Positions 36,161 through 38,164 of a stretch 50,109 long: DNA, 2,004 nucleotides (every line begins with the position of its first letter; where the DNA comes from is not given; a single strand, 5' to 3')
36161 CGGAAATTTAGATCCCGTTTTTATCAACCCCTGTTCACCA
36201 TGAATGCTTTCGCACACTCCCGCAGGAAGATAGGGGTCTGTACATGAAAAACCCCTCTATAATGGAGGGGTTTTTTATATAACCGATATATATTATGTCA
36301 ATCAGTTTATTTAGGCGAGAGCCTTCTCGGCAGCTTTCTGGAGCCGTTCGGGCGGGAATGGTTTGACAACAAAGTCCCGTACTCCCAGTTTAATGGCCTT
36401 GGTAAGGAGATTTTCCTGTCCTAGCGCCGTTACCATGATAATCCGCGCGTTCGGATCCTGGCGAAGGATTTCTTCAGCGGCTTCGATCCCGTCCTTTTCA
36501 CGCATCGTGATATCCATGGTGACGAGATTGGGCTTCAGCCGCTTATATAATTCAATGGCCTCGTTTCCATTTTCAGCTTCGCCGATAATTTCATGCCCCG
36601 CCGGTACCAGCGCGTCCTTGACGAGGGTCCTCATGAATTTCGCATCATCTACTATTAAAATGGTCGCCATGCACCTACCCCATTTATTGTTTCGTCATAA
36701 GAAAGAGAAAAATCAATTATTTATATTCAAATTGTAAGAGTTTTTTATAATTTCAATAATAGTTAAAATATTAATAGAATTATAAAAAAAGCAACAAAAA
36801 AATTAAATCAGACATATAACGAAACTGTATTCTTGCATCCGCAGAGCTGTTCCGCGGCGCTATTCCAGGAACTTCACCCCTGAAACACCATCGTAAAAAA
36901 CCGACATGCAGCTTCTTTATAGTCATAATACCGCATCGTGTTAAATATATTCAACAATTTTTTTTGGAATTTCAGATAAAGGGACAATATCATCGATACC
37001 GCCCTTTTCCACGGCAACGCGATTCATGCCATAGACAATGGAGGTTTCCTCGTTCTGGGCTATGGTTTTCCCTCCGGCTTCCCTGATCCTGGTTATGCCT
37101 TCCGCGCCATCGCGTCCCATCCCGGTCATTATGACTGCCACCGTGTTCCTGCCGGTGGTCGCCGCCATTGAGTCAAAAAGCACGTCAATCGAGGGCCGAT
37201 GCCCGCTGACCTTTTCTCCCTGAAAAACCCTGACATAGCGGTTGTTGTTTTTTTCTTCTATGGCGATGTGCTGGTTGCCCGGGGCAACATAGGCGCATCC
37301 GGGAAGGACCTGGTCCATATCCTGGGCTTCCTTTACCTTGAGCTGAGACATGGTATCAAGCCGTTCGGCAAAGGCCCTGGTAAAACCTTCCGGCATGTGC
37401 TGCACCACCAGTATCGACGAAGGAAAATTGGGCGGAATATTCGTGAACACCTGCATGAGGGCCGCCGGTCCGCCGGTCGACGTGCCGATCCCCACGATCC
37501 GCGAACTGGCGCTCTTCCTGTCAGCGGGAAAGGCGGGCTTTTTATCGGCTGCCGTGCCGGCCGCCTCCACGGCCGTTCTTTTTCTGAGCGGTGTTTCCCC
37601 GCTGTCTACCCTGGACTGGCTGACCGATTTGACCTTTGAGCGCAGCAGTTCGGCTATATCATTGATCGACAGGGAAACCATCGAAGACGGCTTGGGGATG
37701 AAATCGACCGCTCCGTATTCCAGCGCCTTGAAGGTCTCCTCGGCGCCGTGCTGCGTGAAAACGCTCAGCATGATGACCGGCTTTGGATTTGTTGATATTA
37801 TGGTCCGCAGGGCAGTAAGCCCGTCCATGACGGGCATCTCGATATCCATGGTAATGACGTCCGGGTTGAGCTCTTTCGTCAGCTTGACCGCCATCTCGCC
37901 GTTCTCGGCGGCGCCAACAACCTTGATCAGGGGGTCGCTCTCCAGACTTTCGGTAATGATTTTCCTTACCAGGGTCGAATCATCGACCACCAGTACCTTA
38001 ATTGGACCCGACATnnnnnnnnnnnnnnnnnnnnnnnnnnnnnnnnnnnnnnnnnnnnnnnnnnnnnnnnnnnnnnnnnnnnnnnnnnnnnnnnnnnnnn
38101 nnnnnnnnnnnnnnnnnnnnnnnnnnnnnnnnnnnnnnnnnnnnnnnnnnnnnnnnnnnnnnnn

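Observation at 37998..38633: CheA kinase fused to a C-terminal CheC/CheX-like CheY-P phosphatase domain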

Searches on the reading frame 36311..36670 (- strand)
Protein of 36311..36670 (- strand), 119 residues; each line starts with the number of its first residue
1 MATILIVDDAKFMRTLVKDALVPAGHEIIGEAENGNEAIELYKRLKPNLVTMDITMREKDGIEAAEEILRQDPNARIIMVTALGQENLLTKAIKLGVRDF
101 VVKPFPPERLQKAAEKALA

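Call 3: search_protein_families(library=pfam, proteins=[window:36311-36670:-], max_evalue=1)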
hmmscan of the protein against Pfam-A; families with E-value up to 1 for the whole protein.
window:36311-36670:- (119 aa): 4 families
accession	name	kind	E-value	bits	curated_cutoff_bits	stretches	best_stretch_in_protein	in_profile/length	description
PF00072.30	Response_reg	-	3.6e-28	98.4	30.2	1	4-114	1-110/111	Response regulator receiver domain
PF01081.25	Aldolase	-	0.052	13.4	27.8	1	36-115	20-98/196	KDPG and KHG aldolase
PF23889.1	DUF7241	-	0.094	13.3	27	1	75-94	26-45/70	Domain of unknown function (DUF7241)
PF20274.4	cREC_REC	-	0.21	12.7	27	1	5-80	3-72/88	Cyclic-phosphate processing Receiver domain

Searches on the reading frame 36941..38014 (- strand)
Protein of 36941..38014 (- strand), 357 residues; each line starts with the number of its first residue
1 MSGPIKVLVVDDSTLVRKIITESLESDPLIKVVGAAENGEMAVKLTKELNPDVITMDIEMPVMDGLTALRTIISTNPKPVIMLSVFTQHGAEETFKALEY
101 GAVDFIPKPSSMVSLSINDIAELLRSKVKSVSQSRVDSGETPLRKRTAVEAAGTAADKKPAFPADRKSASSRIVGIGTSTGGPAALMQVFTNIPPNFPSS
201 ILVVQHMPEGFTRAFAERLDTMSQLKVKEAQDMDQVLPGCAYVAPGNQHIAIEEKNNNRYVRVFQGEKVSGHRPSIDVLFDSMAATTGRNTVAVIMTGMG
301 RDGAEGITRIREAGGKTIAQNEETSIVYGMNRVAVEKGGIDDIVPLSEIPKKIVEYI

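Call 3: search_protein_families(library=pfam, proteins=[window:36941-38014:-], max_evalue=1)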
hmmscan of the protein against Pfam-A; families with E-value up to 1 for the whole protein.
window:36941-38014:- (357 aa): 2 families
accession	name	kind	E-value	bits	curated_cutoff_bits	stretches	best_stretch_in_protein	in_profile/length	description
PF01339.22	CheB_methylest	-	4.8e-67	225.5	24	1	174-353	1-174/174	CheB methylesterase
PF00072.30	Response_reg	-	3.9e-24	85.4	30.2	1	7-113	1-104/111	Response regulator receiver domain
